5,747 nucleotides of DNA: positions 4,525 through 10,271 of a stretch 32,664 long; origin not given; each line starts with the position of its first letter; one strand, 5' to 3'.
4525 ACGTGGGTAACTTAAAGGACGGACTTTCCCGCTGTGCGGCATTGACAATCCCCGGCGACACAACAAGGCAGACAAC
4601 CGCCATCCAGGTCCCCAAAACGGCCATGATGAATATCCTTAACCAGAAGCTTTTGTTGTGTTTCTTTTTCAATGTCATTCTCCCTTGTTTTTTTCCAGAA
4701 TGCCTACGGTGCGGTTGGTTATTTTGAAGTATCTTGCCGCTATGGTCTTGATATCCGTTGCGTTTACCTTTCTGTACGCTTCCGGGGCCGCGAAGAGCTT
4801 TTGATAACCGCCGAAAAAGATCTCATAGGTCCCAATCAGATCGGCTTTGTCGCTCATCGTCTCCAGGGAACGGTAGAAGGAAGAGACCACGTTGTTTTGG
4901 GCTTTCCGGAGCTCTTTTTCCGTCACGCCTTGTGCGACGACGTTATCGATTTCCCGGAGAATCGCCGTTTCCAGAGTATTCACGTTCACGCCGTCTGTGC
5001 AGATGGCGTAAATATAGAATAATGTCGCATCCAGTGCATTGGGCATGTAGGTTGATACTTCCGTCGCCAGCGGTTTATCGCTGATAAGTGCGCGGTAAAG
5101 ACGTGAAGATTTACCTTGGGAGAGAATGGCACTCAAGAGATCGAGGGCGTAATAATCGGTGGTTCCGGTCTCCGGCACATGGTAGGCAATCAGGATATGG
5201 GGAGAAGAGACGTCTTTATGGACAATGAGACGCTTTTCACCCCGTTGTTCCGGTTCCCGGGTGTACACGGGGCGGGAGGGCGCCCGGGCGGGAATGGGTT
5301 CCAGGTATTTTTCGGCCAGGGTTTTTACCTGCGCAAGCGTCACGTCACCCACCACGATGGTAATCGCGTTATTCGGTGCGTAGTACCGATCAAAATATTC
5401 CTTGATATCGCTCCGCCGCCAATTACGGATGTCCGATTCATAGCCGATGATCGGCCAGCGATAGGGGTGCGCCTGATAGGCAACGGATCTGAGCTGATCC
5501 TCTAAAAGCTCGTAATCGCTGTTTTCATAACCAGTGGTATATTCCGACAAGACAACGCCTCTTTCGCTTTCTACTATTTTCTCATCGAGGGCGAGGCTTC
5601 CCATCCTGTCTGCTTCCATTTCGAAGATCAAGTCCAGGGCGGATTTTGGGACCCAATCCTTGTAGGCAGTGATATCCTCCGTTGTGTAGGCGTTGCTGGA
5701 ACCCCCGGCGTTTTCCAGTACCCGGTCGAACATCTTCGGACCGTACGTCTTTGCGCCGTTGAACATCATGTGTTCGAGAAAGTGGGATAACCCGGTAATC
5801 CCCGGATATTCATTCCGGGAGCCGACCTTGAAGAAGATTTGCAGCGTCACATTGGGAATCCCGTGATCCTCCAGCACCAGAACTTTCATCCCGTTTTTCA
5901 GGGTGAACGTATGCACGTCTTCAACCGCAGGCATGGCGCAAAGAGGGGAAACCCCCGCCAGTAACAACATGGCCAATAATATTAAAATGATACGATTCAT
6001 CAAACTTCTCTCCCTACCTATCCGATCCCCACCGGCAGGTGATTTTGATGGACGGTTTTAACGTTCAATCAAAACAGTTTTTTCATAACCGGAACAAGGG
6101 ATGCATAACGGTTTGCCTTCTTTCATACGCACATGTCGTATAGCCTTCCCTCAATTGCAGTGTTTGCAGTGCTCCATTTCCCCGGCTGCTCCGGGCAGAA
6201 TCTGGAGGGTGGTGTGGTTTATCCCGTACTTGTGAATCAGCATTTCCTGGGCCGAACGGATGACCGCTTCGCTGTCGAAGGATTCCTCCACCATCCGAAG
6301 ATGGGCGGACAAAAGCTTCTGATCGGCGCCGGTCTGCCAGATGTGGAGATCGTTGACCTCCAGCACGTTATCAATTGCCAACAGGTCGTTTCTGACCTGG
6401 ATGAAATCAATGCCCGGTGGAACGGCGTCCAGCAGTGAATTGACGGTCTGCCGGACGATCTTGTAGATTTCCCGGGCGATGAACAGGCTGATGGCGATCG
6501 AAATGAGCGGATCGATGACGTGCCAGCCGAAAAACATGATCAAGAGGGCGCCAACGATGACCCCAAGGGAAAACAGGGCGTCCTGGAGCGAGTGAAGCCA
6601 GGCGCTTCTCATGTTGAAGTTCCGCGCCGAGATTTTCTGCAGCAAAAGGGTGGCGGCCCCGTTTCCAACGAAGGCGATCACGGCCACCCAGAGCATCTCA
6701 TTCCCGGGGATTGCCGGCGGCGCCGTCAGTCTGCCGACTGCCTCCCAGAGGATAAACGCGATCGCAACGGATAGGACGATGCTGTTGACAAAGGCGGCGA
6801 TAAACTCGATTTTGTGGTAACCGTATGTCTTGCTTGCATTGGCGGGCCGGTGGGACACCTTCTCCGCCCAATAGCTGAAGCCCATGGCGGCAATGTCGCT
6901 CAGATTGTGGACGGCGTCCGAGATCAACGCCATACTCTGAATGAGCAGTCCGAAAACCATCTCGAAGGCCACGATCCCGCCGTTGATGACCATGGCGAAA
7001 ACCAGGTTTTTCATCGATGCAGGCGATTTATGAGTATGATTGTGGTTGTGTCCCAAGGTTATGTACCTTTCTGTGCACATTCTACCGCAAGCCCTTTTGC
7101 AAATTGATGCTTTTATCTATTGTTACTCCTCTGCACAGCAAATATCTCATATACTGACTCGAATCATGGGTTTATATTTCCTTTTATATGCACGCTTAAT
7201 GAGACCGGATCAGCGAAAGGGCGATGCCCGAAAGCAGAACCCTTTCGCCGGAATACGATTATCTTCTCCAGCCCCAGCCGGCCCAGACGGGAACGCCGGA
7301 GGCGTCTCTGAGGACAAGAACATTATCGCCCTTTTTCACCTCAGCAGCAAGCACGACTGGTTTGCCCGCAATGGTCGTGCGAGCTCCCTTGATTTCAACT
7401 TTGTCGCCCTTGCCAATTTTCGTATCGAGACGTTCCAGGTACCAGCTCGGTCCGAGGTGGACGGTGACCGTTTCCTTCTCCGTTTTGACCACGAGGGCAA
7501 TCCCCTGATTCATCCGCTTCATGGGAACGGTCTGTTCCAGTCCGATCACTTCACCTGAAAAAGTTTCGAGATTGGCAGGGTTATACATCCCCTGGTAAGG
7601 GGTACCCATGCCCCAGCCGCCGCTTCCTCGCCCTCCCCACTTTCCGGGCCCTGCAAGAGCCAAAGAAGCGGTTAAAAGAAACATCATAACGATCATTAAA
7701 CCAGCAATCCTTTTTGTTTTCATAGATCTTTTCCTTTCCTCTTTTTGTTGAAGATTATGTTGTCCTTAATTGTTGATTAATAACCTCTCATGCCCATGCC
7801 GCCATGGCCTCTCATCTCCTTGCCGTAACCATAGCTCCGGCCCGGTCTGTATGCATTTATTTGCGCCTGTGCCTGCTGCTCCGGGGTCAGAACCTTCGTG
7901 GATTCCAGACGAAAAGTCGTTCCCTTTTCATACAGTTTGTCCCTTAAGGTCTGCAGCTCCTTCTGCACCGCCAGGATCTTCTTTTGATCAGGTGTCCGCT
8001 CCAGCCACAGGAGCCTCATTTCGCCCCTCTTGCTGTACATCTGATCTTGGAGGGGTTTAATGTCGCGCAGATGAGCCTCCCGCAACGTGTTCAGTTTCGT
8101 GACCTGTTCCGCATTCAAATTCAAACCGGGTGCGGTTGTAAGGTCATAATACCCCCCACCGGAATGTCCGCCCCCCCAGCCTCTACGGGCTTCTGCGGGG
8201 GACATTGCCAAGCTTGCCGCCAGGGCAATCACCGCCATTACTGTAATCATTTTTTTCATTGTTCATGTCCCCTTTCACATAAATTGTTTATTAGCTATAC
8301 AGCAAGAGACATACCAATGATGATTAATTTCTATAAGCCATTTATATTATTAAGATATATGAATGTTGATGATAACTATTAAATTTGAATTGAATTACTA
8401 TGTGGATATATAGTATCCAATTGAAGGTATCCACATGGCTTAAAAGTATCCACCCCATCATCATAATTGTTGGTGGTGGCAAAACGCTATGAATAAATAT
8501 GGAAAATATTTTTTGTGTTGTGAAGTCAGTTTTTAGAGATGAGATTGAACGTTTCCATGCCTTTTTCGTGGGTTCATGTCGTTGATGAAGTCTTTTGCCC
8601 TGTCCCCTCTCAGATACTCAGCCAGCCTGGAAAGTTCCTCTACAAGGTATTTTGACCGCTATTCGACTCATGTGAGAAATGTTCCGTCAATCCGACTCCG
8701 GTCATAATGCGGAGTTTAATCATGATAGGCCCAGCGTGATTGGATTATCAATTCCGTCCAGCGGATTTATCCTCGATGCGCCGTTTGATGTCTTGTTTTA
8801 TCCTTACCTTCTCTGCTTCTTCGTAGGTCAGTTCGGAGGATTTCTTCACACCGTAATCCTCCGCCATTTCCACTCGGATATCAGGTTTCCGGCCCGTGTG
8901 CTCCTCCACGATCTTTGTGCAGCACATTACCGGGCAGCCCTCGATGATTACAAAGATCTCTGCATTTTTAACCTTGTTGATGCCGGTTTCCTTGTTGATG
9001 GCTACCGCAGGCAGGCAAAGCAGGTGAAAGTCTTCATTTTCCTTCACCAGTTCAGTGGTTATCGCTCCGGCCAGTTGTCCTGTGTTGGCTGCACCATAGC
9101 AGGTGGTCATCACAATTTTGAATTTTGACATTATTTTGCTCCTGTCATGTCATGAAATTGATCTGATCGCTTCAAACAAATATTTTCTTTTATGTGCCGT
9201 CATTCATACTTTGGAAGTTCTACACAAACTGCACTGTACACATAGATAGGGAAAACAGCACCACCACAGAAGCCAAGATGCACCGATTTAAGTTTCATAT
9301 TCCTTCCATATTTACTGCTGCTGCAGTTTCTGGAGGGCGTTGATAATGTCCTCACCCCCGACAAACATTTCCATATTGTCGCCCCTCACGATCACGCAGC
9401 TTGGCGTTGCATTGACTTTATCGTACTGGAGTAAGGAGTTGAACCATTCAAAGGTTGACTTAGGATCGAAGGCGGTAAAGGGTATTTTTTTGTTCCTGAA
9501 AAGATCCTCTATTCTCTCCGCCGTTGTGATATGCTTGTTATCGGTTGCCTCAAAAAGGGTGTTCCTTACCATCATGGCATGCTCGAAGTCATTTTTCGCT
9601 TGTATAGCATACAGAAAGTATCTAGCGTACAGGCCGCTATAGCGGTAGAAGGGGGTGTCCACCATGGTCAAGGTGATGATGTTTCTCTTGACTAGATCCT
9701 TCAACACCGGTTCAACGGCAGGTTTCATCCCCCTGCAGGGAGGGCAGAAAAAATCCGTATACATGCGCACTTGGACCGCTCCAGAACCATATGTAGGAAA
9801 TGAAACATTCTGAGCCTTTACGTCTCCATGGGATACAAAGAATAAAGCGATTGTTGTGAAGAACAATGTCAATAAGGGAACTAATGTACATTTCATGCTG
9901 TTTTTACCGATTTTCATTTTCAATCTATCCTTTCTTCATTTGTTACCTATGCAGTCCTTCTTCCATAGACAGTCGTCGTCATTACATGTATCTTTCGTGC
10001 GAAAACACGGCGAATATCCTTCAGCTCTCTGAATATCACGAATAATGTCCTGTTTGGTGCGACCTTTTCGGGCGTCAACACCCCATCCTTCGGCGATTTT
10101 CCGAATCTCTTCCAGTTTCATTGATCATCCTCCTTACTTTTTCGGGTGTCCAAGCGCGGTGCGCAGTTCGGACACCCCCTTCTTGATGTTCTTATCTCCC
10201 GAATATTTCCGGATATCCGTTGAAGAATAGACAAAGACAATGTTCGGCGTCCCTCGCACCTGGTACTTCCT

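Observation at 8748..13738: Sigma-54-controlled operon of exported thiol-redox and sulfur-transfer proteins with no characterised counterpart that I know of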

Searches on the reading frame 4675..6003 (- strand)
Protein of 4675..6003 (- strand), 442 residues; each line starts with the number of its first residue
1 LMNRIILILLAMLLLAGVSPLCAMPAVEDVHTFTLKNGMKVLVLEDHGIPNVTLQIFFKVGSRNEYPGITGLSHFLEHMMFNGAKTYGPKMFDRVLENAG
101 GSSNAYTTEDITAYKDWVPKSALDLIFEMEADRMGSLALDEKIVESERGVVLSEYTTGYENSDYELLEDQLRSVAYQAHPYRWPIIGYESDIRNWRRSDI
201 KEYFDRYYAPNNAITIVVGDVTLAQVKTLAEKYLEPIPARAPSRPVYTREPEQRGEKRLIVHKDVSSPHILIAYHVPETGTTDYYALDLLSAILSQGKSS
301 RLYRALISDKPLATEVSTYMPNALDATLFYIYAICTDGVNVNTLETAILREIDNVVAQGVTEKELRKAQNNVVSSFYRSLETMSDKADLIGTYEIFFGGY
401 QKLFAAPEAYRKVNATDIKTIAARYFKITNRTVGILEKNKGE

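Call 8: search_protein_families(library=pfam, proteins=[window:4675-6003:-], max_evalue=0.001)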
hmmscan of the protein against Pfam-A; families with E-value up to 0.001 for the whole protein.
window:4675-6003:- (442 aa): 2 families
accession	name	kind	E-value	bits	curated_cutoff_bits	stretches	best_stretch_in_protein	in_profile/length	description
PF05193.26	Peptidase_M16_C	-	3.5e-40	138.2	23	1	196-371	3-180/181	Peptidase M16 inactive domain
PF00675.25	Peptidase_M16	-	1.3e-26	93.7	22.3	1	41-186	2-146/149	Insulinase (Peptidase family M16)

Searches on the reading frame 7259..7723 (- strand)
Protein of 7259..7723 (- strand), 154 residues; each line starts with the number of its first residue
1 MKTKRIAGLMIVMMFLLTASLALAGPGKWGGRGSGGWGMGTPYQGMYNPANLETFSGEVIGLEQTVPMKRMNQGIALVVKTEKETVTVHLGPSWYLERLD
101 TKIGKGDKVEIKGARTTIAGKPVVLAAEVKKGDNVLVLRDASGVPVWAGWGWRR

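Call 8: search_protein_families(library=pfam, proteins=[window:7259-7723:-], max_evalue=0.001)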
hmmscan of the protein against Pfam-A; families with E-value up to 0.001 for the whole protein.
window:7259-7723:- (154 aa): 0 families

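Call 10: search_protein_families(library=ncbifam, proteins=[window:7259-7723:-], max_evalue=1)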
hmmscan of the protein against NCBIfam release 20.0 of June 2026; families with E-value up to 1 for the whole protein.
window:7259-7723:- (154 aa): 2 families
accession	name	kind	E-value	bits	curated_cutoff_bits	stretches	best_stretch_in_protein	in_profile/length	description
NF040991.1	MamS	equivalog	0.015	15.4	200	1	46-148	79-182/186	magnetosome protein MamS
NF007806.0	PRK10513.1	equivalog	0.045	13.1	273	1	70-124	162-216/270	sugar-phosphatase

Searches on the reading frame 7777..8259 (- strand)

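Call 8: search_protein_families(library=pfam, proteins=[window:7777-8259:-], max_evalue=0.001)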
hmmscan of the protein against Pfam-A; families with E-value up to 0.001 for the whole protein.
window:7777-8259:- (160 aa): 2 families
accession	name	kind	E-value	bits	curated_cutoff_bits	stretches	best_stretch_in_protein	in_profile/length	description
PF13801.11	Metal_resist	-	1.6e-12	48.1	29.2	1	9-130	7-124/125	Heavy-metal resistance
PF07813.17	LTXXQ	-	6.4e-07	30.5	24.3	1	45-133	12-97/100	LTXXQ motif family protein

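Call 41: search_protein_families(library=ncbifam, proteins=[window:7777-8259:-], max_evalue=0.001)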
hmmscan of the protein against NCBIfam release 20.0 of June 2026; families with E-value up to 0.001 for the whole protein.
window:7777-8259:- (160 aa): 1 family
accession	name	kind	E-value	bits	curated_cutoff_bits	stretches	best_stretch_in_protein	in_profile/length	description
NF008584.2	PRK11546.1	equivalog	3.8e-09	37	200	1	7-118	8-114/145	zinc resistance sensor/chaperone ZraP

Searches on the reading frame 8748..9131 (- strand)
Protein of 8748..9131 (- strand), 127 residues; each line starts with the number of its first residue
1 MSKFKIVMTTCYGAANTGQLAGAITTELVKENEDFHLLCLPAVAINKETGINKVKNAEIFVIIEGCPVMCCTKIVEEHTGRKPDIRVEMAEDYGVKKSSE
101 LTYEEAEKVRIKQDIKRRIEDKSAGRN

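Call 3: search_protein_families(library=pfam, proteins=[window:8748-9131:-], max_evalue=0.01)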
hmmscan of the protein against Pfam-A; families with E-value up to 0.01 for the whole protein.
window:8748-9131:- (127 aa): 1 family
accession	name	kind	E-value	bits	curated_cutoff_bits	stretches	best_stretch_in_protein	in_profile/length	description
PF08859.16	DGC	-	1.3e-18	67.4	27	1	9-110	3-101/106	DGC domain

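Call 10: search_protein_families(library=ncbifam, proteins=[window:8748-9131:-], max_evalue=1)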
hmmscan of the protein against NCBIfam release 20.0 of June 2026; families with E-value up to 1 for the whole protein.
window:8748-9131:- (127 aa): 1 family
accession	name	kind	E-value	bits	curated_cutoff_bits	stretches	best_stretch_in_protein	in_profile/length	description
NF004049.0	PRK05568.1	equivalog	0.0059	16.9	206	1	5-78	3-68/142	flavodoxin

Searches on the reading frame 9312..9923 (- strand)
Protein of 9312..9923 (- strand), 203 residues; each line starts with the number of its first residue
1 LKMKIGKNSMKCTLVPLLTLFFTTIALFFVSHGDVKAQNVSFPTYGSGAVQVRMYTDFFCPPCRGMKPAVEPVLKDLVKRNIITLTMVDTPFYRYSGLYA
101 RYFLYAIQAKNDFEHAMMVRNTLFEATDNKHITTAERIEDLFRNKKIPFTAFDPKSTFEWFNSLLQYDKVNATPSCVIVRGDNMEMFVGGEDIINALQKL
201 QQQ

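Call 3: search_protein_families(library=pfam, proteins=[window:9312-9923:-], max_evalue=0.01)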
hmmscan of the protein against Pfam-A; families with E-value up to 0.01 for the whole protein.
window:9312-9923:- (203 aa): 1 family
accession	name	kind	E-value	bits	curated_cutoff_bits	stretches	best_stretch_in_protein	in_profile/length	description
PF13462.12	Thioredoxin_4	-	4.5e-07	30.6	23.2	1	50-181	15-147/165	Thioredoxin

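Call 10: search_protein_families(library=ncbifam, proteins=[window:9312-9923:-], max_evalue=1)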
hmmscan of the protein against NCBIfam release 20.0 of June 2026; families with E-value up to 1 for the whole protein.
window:9312-9923:- (203 aa): 2 families
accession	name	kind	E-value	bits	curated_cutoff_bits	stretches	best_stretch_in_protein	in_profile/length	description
TIGR02196.1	GlrX_YruB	hypoth_equivalog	0.0093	16.4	88.55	0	51-69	1-19/74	glutaredoxin-like protein, YruB-family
NF003755.0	PRK05346.2-6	equivalog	0.11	11.3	563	1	105-159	67-121/310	Na(+)-translocating NADH-quinone reductase subunit C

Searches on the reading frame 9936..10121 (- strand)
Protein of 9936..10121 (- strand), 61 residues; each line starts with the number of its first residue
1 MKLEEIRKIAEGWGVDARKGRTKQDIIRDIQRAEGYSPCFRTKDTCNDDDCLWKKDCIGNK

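Call 3: search_protein_families(library=pfam, proteins=[window:9936-10121:-], max_evalue=0.01)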
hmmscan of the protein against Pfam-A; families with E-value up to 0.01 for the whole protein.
window:9936-10121:- (61 aa): 1 family
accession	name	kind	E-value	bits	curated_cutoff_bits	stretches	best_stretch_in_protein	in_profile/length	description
PF07498.18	Rho_N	-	0.0012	19.2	24.9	1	1-30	5-34/43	Rho termination factor, N-terminal domain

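Call 10: search_protein_families(library=ncbifam, proteins=[window:9936-10121:-], max_evalue=1)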
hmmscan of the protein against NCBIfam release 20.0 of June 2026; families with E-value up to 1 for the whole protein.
window:9936-10121:- (61 aa): 0 families

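Call 86: find_homologous_proteins(query=window:9936-10121:-, max_evalue=0.001)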
Query window:9936-10121:- (61 aa): 79 proteins with E <= 0.001 among 79 candidates.
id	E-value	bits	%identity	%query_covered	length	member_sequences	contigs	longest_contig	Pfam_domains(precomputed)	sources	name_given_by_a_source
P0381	1.2e-34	134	98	100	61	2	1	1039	-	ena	-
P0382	9.8e-33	128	93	100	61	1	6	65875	-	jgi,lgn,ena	jgi:hypothetical protein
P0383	9.8e-30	119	87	100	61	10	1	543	-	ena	-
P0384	5.5e-29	116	84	100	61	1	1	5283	-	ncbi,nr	ncbi:MAG: SAP domain-containing protein [Deltaproteobacteria bacterium]|nr:SAP domain-containing pro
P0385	1.1e-28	115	87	100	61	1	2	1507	-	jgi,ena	-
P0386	3.3e-26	108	79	100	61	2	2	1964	-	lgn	-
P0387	2.0e-25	105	79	100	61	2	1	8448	-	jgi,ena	-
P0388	3.0e-25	105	77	100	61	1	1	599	-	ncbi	-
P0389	3.6e-25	104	80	100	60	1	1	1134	-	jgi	jgi:hypothetical protein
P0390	7.2e-24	100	73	98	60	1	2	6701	-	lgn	-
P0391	2.0e-23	99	80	95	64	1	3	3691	-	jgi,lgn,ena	jgi:hypothetical protein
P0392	5.3e-23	98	74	100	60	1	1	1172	-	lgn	-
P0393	6.9e-23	97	75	100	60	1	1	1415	-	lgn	-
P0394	7.8e-23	97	70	100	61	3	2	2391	-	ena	-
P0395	1.1e-22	97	75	100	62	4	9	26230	-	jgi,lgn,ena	jgi:hypothetical protein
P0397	1.5e-22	96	75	98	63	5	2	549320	-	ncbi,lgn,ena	-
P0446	5.0e-19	85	66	100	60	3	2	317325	-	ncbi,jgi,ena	jgi:hypothetical protein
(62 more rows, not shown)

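Call 87: find_encoding_contigs(protein=P0397, flank=6000, max_places=1)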
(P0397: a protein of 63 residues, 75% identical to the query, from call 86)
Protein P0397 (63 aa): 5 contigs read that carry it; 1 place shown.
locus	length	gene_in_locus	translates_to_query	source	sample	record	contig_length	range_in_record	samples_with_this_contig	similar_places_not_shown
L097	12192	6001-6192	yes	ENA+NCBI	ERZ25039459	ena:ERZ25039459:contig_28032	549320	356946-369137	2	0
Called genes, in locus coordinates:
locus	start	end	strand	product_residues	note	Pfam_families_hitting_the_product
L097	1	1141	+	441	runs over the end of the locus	PF01979:Amidohydro_1, PF07969:Amidohydro_3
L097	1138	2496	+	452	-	PF01979:Amidohydro_1, PF07969:Amidohydro_3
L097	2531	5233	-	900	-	PF03065:Glyco_hydro_57, PF08323:Glyco_transf_5, PF13439:Glyco_transf_4, PF13579:Glyco_trans_4_4 (weak)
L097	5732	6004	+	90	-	-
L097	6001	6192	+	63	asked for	-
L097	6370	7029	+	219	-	-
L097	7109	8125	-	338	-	PF00293:NUDIX, PF14815:NUDIX_4 (weak)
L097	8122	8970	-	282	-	PF13489:Methyltransf_23, PF13847:Methyltransf_31, PF08241:Methyltransf_11, PF08242:Methyltransf_12 (weak), PF13649:Methyltransf_25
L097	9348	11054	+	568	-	PF00149:Metallophos (weak)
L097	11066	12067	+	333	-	PF01590:GAF (weak), PF13185:GAF_2 (faint), PF13492:GAF_3 (weak), PF00990:GGDEF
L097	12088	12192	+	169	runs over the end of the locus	PF03167:UDG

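Call 88: find_encoding_contigs(protein=P0446, flank=6000, max_places=1)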
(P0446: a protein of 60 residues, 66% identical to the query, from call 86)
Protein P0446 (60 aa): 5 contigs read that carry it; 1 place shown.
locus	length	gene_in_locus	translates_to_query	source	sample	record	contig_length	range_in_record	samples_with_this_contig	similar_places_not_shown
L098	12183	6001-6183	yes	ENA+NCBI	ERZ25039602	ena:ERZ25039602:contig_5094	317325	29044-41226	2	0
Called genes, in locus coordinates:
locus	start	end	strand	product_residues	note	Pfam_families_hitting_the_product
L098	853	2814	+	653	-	PF13188:PAS_8 (faint), PF00989:PAS, PF13426:PAS_9, PF08447:PAS_3 (weak), PF08448:PAS_4, PF00512:HisKA, PF02518:HATPase_c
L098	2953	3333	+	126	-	PF00126:HTH_1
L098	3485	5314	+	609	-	PF13426:PAS_9 (faint), PF00989:PAS, PF13188:PAS_8 (weak), PF08448:PAS_4 (weak), PF00196:GerE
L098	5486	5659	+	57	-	-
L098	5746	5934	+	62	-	-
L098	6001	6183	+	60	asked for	-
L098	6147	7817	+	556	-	PF08323:Glyco_transf_5, PF13439:Glyco_transf_4 (weak), PF13579:Glyco_trans_4_4 (weak)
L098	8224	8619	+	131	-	PF02310:B12-binding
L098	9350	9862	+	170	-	PF12867:DinB_2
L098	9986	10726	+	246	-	PF01904:DUF72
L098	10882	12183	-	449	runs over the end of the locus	PF02878:PGM_PMM_I, PF02879:PGM_PMM_II, PF02880:PGM_PMM_III, PF00408:PGM_PMM_IV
